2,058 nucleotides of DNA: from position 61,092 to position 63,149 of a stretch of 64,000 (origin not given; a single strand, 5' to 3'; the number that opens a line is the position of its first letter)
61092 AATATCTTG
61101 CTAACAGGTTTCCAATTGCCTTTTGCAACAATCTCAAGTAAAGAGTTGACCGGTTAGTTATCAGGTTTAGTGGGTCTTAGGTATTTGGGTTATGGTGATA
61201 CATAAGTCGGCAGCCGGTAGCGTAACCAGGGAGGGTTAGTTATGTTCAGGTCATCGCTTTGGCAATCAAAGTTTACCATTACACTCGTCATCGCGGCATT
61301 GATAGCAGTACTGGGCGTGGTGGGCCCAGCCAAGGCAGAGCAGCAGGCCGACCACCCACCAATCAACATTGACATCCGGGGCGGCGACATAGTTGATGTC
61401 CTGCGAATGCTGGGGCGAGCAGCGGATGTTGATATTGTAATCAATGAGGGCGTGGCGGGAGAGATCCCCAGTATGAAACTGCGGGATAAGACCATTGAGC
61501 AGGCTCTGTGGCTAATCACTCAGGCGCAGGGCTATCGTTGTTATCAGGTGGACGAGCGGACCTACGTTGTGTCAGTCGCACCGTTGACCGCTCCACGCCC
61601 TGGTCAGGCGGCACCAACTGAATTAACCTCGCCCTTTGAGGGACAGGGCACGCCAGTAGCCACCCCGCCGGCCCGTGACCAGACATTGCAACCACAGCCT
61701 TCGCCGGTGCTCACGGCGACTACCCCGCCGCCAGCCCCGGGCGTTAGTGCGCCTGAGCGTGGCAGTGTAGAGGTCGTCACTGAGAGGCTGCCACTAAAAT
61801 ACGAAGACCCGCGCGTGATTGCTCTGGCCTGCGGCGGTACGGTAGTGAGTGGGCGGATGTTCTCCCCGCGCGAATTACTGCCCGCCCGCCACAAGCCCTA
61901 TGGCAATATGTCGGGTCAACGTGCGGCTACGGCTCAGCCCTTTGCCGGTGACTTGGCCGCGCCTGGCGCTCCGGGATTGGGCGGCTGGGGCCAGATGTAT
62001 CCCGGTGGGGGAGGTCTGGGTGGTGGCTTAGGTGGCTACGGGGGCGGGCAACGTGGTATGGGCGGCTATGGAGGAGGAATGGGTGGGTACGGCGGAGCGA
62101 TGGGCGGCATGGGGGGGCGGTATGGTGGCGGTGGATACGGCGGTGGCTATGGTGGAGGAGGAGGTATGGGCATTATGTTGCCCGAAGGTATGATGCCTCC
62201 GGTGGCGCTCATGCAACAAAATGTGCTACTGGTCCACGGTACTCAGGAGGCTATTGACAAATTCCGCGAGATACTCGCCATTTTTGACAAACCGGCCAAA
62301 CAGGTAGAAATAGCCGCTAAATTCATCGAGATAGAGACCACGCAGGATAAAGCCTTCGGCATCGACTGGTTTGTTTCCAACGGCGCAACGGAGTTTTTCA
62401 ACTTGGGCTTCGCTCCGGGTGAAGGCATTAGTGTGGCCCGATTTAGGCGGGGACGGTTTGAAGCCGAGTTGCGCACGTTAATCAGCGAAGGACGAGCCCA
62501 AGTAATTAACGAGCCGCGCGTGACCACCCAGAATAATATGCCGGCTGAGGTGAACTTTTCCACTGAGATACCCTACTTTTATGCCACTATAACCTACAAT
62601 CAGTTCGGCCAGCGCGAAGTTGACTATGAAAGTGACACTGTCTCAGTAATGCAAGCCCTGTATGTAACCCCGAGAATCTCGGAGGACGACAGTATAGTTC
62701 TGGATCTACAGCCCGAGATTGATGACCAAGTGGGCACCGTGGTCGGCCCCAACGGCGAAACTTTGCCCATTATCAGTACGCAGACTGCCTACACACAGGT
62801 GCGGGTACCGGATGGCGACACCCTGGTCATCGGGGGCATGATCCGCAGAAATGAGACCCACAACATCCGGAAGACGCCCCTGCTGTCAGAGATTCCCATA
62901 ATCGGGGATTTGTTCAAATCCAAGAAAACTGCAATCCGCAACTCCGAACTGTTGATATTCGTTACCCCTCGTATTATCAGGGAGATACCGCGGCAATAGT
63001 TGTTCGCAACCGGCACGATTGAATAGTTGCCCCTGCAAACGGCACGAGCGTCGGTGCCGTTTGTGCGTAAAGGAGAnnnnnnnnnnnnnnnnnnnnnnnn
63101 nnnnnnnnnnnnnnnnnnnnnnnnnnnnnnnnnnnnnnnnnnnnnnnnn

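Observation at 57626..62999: Five consecutive periplasmic pilus-machine proteins all carry Met/Gly/Pro- or Gly/Tyr-rich low-complexity tracts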

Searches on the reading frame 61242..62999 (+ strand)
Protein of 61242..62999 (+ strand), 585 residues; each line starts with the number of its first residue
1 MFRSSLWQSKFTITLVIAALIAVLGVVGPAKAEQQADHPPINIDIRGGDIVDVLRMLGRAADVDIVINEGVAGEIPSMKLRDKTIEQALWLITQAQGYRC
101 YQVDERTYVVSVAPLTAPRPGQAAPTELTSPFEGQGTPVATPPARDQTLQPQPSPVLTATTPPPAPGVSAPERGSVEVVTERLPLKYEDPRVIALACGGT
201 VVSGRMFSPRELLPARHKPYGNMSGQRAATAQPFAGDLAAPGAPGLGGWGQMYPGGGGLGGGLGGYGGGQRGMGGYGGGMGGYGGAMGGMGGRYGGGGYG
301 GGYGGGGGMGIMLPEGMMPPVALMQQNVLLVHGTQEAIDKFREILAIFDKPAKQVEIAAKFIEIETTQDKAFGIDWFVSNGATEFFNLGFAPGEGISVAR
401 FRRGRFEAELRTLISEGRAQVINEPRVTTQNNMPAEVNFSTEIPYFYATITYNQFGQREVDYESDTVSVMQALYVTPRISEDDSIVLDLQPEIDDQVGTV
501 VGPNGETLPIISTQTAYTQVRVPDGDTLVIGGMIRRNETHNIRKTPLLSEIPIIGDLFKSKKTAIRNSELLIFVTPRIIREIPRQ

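Call 3: search_protein_families(library=pfam, proteins=[window:61242-62999:+], max_evalue=0.1)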
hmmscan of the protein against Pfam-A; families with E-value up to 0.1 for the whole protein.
window:61242-62999:+ (585 aa): 5 families
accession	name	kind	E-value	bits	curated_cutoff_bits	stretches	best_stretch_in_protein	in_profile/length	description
PF00263.26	Secretin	-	1.3e-42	145.7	27.5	1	413-580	2-169/169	Bacterial type II and III secretion system protein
PF03958.22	Secretin_N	-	0.00068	20.2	28.2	1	312-354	27-69/69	Bacterial type II/III secretion system short domain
PF10648.15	Gmad2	-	0.019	15.7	25.7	1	405-445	25-65/86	Immunoglobulin-like domain of bacterial spore germination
PF00013.35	KH_1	-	0.031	14.5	21.5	0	495-530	9-50/66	KH domain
PF07660.19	STN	-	0.054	13.8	28.4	0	64-111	2-50/52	Secretin and TonB N terminus short domain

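Call 7: find_homologous_proteins(query=window:61242-62999:+, max_evalue=1e-10)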
Query window:61242-62999:+ (585 aa): 447 proteins with E <= 1e-10 among 8000 candidates; the best 120 are listed.
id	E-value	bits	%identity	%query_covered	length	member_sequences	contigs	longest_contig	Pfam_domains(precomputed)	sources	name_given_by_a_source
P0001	0.0e+0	1309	100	100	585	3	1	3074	PF00263.27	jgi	-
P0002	2.1e-251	854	68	100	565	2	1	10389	PF00263.27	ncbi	-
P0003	3.3e-241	820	65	100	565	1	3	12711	PF00263.27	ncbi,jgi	-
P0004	6.8e-198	677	76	47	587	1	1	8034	PF00263.27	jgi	-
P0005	1.9e-192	659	55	100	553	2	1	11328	PF00263.27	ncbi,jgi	-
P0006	2.4e-190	652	74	47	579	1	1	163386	PF00263.27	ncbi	-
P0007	1.2e-185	636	56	100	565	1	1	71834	PF00263.27,PF07660.20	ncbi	-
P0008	7.6e-184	630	71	47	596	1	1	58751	PF00263.27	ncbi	-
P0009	3.2e-182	625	76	47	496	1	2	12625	PF00263.27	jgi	-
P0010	4.5e-182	625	56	98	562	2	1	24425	PF00263.27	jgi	-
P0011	1.0e-178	613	69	47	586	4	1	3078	PF00263.27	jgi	-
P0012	6.5e-176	604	54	96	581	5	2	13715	PF00263.27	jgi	-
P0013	3.4e-164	566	66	47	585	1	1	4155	PF03958.23,PF00263.27,PF07660.20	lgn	-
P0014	6.4e-159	548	61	47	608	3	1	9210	PF00263.27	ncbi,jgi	-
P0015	1.3e-158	547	55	70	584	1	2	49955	PF21305.3,PF03958.23,PF00263.27,PF07660.20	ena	-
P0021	8.0e-150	518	67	47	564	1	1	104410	PF03958.23,PF00263.27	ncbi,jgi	-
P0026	9.9e-145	501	62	47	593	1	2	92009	PF03958.23,PF00263.27,PF07660.20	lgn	-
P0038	1.1e-134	468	44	93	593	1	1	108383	PF03958.23,PF00263.27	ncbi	-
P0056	5.5e-125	436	42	98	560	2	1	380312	PF03958.23,PF00263.27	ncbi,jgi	-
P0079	2.7e-118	414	60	46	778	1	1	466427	PF03958.23,PF00263.27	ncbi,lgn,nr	ncbi:MAG: hypothetical protein HPY44_11820 [Armatimonadetes bacterium]|nr:hypothetical protein [Arma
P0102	5.0e-100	354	51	46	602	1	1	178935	PF03958.23,PF00263.27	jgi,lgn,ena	-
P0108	3.1e-58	216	35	46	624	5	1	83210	PF00263.27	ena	-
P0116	6.9e-48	181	29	54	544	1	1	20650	PF03958.23,PF00263.27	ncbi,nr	ncbi:MAG: hypothetical protein N2109_10050 [Fimbriimonadales bacterium]|nr:hypothetical protein [Fim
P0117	3.8e-47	179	36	46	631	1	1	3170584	PF00263.27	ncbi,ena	-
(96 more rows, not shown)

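Call 11: find_related_loci(query=A1, collection=genome_contigs, flank=10000)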
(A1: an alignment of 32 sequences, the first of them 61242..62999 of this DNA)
Query A1 (585 aa) in genome_contigs; peptide patterns used: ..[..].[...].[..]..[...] (x = any residue, [..] = any of these).
600 stretches matched a pattern (row limit reached: there are more); 574 encode a relative of the query (tblastn E <= 1e-3); the best 80 are kept; 80 distinct loci.
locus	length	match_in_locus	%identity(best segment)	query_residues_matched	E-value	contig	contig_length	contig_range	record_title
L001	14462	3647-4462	58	311-581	7e-99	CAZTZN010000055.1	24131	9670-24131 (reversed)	MAG TPA_asm: uncultured Armatimonadia bacterium isolate SRP338002_co1_89 genome assembly, contig: NODE_1934_length_24131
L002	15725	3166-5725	57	7-581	9e-97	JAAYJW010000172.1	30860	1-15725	MAG: candidate division WS1 bacterium isolate AS10tlH2TH_342 79017_AS10, whole genome shotgun sequence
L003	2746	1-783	54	322-585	1e-86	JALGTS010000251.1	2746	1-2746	MAG: Candidatus Zipacnadia bacterium isolate Meg22_1012_Bin_272 Meg22_1012_Bin_272_scaffold_129239, whole genome shotgun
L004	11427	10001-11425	63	311-579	2e-77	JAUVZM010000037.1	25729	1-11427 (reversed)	MAG: bacterium isolate CSMAG_1268 CSMAG_1268_k141_1185215_length_25729_cov_10.0000, whole genome shotgun sequence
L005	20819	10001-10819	33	327-583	2e-34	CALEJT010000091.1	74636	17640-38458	MAG TPA_asm: uncultured Gammaproteobacteria bacterium isolate SRR4028131_bin.63_CONCOCT_v1.1_MAG genome assembly, contig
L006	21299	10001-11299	30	10-581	1e-33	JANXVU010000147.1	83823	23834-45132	MAG: Candidatus Eisenbacteria bacterium isolate GL140_1_metabat_173 GL140_1_k141_1530436, whole genome shotgun sequence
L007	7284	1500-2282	34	325-581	3e-33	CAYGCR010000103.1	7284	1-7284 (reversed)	MAG TPA_asm: uncultured Ignavibacteria bacterium isolate ERP108616_co2_224 genome assembly, contig: NODE_20716_length_72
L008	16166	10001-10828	34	325-581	9e-33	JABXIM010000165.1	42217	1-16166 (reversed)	MAG: Oceanospirillaceae bacterium isolate HF-Din08 c_000000012528, whole genome shotgun sequence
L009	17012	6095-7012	31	325-583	3e-32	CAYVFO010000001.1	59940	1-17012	MAG TPA_asm: uncultured Elusimicrobia sp. isolate SRP124282_co12_75 genome assembly, contig: NODE_7_length_59940_cov_9.3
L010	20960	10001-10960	31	310-583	5e-32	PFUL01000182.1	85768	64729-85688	MAG: Elusimicrobia bacterium CG_4_9_14_3_um_filter_62_55 CG_4_9_14_3_um_filter_150_scaffold_364_c, whole genome shotgun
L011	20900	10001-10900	32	325-581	5e-32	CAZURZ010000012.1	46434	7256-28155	MAG TPA_asm: uncultured Elusimicrobia sp. isolate SRP287453_co1_212 genome assembly, contig: NODE_1170_length_46434_cov_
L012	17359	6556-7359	31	319-581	2e-31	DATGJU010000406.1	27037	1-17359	MAG TPA_asm: Chthonomonadaceae bacterium isolate SMAG_U9841 k141_475162, whole genome shotgun sequence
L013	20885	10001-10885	30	304-579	5e-30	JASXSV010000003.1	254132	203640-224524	MAG: Candidatus Endonucleobacter bathymodioli isolate IAP13 NODE_3+_length_254132_cov_1, whole genome shotgun sequence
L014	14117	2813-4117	30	16-580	8e-30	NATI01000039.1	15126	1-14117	MAG: Candidatus Omnitrophica bacterium 4484_49 ex4484_49_scaffold_8256, whole genome shotgun sequence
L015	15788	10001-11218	33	28-581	9e-30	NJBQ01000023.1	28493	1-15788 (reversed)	MAG: Candidatus Aerophobetes bacterium Ae_b3a 1146, whole genome shotgun sequence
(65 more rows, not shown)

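Call 13: find_encoding_contigs(protein=P0006, flank=10000, max_places=1)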
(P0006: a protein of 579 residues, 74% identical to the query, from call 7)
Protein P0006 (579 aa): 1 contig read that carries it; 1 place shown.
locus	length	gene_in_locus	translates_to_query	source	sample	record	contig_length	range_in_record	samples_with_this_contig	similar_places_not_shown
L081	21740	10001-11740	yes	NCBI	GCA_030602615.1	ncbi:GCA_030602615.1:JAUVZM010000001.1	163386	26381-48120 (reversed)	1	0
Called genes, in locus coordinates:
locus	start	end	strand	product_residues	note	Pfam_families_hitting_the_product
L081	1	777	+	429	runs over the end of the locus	PF00037:Fer4 (weak), PF12838:Fer4_7 (weak), PF13187:Fer4_9 (weak), PF13237:Fer4_10, PF14697:Fer4_21, PF00037:Fer4, PF01012:ETF, PF00766:ETF_alpha, +4 more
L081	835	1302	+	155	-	-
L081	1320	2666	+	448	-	PF01946:Thi4, PF00890:FAD_binding_2 (weak), PF01134:GIDA (faint), PF01494:FAD_binding_3, PF03486:HI0933_like, PF12831:FAD_oxidored, PF01266:DAO (weak), PF26311:ETF-QO_FixC_C, +3 more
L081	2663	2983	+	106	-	PF05187:Fer4_ETF_QO, PF25160:LdpA_Fe-S-bd (faint), PF12797:Fer4_2 (faint), PF12837:Fer4_6 (faint), PF13237:Fer4_10, PF14697:Fer4_21 (weak), PF12838:Fer4_7 (weak), PF13187:Fer4_9, +1 more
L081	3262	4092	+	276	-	PF02522:Antibiotic_NAT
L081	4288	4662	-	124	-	PF00072:Response_reg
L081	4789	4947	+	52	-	-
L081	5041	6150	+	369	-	PF11104:PilM_2, PF14450:FtsA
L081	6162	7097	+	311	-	-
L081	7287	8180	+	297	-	-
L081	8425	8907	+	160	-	-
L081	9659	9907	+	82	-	-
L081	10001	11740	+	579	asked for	PF00263:Secretin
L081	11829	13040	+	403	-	PF01264:Chorismate_synt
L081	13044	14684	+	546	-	PF01202:SKI, PF13238:AAA_18, PF00465:Fe-ADH, PF13685:Fe-ADH_2, PF01761:DHQ_synthase, PF24621:DHQS_C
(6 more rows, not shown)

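Call 14: find_encoding_contigs(protein=P0056, flank=10000, max_places=1)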
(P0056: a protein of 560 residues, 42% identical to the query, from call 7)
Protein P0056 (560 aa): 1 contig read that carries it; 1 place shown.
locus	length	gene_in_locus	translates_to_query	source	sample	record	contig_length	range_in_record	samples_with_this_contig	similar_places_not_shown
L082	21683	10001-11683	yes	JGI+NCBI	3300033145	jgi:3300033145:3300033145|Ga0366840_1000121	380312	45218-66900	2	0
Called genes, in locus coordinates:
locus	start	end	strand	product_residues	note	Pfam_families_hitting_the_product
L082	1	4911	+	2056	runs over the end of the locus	-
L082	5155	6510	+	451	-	PF11104:PilM_2, PF06723:MreB_Mbl (faint), PF14450:FtsA, PF11104:PilM_2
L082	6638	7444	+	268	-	-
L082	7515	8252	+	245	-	-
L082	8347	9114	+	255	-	-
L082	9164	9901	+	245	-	-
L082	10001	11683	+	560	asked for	PF03958:Secretin_N (faint), PF00263:Secretin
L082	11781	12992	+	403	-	PF01264:Chorismate_synt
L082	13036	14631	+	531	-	PF01202:SKI, PF01761:DHQ_synthase, PF24621:DHQS_C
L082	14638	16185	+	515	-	PF03793:PASTA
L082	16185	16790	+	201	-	PF07638:Sigma70_ECF (weak), PF04542:Sigma70_r2, PF08281:Sigma70_r4_2, PF04545:Sigma70_r4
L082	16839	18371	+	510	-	PF13490:zf-HC2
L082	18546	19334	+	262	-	-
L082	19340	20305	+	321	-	PF00480:ROK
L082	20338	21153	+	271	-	PF06560:GPI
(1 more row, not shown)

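Call 15: find_encoding_contigs(protein=P0117, flank=10000, max_places=1)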
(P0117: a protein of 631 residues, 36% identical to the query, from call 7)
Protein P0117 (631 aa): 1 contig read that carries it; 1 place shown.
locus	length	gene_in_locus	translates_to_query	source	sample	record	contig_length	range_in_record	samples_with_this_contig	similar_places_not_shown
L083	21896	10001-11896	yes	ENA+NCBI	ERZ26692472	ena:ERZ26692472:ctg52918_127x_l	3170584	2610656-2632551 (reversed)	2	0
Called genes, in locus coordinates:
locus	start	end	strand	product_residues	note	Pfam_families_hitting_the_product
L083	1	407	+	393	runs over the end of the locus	PF06722:EryCIII-like_C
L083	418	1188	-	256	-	PF00198:2-oxoacid_dh (faint)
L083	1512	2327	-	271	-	PF01634:HisG, PF08029:HisG_C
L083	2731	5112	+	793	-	PF11104:PilM_2, PF06723:MreB_Mbl (faint), PF14450:FtsA, PF11104:PilM_2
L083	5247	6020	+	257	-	-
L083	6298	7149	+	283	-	-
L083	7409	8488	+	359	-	-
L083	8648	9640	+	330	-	-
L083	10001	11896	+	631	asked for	PF00263:Secretin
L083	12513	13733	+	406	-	PF03453:MoeA_N, PF00994:MoCF_biosynth, PF03454:MoeA_C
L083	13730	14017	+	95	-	PF02416:TatA_B_E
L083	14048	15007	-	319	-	PF04055:Radical_SAM, PF06968:BATS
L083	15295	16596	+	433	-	PF01979:Amidohydro_1, PF07969:Amidohydro_3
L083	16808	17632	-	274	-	-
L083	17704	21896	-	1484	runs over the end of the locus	PF05227:CHASE3, PF08448:PAS_4, PF00989:PAS, PF08448:PAS_4, PF00989:PAS, PF13426:PAS_9, PF00512:HisKA, PF02518:HATPase_c, +7 more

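Call 16: find_encoding_contigs(protein=P0102, flank=10000, max_places=1)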
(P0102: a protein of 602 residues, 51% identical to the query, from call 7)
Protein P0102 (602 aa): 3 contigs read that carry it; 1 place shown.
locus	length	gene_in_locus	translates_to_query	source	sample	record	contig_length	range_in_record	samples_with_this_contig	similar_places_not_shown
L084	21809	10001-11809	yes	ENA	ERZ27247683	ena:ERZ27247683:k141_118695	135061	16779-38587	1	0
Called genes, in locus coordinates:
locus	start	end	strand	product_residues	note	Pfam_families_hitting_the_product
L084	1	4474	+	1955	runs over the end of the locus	-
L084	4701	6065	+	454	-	PF11104:PilM_2, PF06723:MreB_Mbl (faint), PF14450:FtsA, PF11104:PilM_2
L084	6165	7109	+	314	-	-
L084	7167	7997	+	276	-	-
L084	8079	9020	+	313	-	-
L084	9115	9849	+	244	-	-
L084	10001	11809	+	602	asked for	PF03958:Secretin_N (weak), PF00263:Secretin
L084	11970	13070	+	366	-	PF13685:Fe-ADH_2, PF01761:DHQ_synthase, PF24621:DHQS_C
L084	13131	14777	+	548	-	PF00069:Pkinase, PF07714:PK_Tyr_Ser-Thr (weak), PF03793:PASTA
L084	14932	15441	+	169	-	PF04542:Sigma70_r2, PF07638:Sigma70_ECF (faint), PF08281:Sigma70_r4_2, PF04545:Sigma70_r4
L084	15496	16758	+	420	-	PF13490:zf-HC2 (weak)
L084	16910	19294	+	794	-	PF08487:VIT, PF13757:VIT_2 (weak), PF05762:VWA_CoxE (weak), PF00092:VWA, PF13519:VWA_2, PF13768:VWA_3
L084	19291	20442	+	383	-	-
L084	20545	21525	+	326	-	PF00480:ROK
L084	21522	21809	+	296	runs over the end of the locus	PF06560:GPI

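Call 23: find_encoding_contigs(protein=P0007, flank=10000, max_places=1)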
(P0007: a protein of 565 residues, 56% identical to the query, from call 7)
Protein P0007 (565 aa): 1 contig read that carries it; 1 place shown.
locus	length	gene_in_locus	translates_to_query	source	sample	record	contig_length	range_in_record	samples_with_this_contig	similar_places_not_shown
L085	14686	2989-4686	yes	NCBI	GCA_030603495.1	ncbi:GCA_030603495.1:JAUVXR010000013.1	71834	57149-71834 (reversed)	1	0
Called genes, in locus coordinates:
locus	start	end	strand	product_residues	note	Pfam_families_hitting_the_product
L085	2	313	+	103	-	?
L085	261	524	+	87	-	-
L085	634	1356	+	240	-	PF04350:PilO (faint)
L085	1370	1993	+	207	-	-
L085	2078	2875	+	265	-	-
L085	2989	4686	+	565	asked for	PF07660:STN (faint), PF00263:Secretin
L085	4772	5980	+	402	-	PF01264:Chorismate_synt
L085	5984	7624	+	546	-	PF01202:SKI, PF13238:AAA_18 (weak), PF00465:Fe-ADH (weak), PF13685:Fe-ADH_2, PF01761:DHQ_synthase, PF24621:DHQS_C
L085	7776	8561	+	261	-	PF03793:PASTA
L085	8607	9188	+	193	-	PF07638:Sigma70_ECF (weak), PF04542:Sigma70_r2, PF08281:Sigma70_r4_2, PF04545:Sigma70_r4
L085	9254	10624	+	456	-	PF13490:zf-HC2 (weak)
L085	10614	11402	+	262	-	PF03099:BPL_LplA_LipB, PF02237:BPL_C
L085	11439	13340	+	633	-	PF13432:TPR_16 (faint), PF14559:TPR_19 (faint), PF01522:Polysacc_deac_1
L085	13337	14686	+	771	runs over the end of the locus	PF00150:Cellulase (weak), PF02449:Glyco_hydro_42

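Call 24: find_encoding_contigs(protein=P0021, flank=10000, max_places=1)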
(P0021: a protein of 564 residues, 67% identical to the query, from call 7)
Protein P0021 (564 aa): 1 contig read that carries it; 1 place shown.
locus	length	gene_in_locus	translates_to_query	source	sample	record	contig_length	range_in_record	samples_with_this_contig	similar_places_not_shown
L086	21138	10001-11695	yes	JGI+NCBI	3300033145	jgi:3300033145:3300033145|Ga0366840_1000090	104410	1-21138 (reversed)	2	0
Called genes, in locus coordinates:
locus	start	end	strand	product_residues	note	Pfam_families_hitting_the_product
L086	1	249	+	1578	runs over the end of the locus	-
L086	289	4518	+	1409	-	-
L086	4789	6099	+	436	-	PF11104:PilM_2, PF06723:MreB_Mbl (faint), PF14450:FtsA, PF11104:PilM_2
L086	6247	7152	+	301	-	-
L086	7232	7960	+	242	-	-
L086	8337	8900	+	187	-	-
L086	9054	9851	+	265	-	-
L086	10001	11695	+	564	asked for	PF03958:Secretin_N (faint), PF00263:Secretin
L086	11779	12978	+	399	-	PF01264:Chorismate_synt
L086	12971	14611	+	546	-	PF01202:SKI, PF13685:Fe-ADH_2, PF01761:DHQ_synthase, PF24621:DHQS_C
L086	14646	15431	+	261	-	PF03793:PASTA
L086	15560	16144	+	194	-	PF04542:Sigma70_r2, PF08281:Sigma70_r4_2, PF04545:Sigma70_r4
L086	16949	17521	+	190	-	-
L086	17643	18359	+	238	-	-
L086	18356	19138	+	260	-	PF03099:BPL_LplA_LipB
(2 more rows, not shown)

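Call 25: find_encoding_contigs(protein=P0038, flank=10000, max_places=1)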
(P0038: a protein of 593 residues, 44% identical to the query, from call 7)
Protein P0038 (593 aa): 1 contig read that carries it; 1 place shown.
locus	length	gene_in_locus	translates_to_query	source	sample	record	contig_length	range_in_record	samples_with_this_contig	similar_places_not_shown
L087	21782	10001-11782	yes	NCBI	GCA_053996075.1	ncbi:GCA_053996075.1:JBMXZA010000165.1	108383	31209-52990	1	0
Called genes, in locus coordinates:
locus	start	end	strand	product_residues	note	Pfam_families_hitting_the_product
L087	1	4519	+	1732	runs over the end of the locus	PF13248:Zn_ribbon_3 (faint)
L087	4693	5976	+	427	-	PF11104:PilM_2, PF14450:FtsA (faint), PF11104:PilM_2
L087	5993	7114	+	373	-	-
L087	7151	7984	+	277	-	PF04350:PilO (faint)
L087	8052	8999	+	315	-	-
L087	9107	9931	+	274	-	-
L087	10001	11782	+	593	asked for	PF03958:Secretin_N, PF00263:Secretin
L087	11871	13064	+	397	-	PF01264:Chorismate_synt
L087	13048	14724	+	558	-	PF13671:AAA_33 (weak), PF01202:SKI, PF01761:DHQ_synthase, PF24621:DHQS_C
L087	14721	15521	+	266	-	PF03793:PASTA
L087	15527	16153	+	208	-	PF07638:Sigma70_ECF (weak), PF04542:Sigma70_r2, PF08281:Sigma70_r4_2, PF04545:Sigma70_r4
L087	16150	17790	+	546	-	PF13490:zf-HC2 (weak)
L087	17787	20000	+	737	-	PF08487:VIT, PF05762:VWA_CoxE (weak), PF00092:VWA, PF13519:VWA_2, PF13768:VWA_3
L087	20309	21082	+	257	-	-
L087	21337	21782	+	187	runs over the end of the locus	PF08207:EFP_N, PF01132:EFP, PF09285:Elong-fact-P_C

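Call 26: find_encoding_contigs(protein=P0079, flank=10000, max_places=1)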
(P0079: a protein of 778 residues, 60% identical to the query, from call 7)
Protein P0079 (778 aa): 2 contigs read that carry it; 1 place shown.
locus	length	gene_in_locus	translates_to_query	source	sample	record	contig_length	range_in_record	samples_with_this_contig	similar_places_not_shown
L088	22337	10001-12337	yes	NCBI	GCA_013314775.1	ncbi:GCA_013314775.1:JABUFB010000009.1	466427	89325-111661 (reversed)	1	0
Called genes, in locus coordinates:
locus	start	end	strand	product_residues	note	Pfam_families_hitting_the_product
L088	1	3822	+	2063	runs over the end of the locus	PF08792:A2L_zn_ribbon (faint)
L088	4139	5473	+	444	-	PF11104:PilM_2, PF06723:MreB_Mbl (faint), PF14450:FtsA (weak), PF11104:PilM_2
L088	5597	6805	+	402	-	-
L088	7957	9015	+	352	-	-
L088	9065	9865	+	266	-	-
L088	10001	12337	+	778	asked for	PF03958:Secretin_N, PF00263:Secretin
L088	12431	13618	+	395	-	PF01264:Chorismate_synt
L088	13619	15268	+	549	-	PF01202:SKI, PF13238:AAA_18, PF13671:AAA_33 (weak), PF13685:Fe-ADH_2, PF01761:DHQ_synthase, PF24621:DHQS_C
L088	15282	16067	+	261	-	PF03793:PASTA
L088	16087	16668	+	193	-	PF07638:Sigma70_ECF (faint), PF04542:Sigma70_r2, PF08281:Sigma70_r4_2, PF04545:Sigma70_r4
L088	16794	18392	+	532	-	PF13490:zf-HC2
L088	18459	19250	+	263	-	PF03099:BPL_LplA_LipB, PF02237:BPL_C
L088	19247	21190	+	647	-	PF07719:TPR_2 (faint), PF13428:TPR_14 (faint), PF13432:TPR_16 (faint), PF14559:TPR_19 (faint), PF01522:Polysacc_deac_1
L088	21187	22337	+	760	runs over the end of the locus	PF02449:Glyco_hydro_42 (faint)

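Call 27: find_encoding_contigs(protein=P0026, flank=10000, max_places=1)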
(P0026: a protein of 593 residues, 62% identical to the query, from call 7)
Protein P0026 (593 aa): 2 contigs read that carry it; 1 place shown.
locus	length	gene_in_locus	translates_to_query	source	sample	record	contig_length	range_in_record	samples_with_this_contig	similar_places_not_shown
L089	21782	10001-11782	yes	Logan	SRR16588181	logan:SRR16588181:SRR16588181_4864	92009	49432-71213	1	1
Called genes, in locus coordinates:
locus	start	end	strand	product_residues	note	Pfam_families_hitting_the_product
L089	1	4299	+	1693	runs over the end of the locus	-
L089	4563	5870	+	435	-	PF11104:PilM_2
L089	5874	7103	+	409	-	-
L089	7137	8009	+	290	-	-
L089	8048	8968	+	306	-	-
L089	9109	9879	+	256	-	-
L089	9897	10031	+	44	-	-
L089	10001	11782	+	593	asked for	PF07660:STN (weak), PF03958:Secretin_N, PF00263:Secretin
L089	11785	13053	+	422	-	PF01264:Chorismate_synt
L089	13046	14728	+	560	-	PF01202:SKI, PF01761:DHQ_synthase, PF24621:DHQS_C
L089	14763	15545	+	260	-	PF03793:PASTA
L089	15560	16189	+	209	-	PF04542:Sigma70_r2, PF08281:Sigma70_r4_2, PF04545:Sigma70_r4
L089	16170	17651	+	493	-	-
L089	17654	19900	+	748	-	PF08487:VIT, PF13757:VIT_2 (faint), PF05762:VWA_CoxE, PF00092:VWA, PF13519:VWA_2, PF13768:VWA_3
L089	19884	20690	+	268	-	-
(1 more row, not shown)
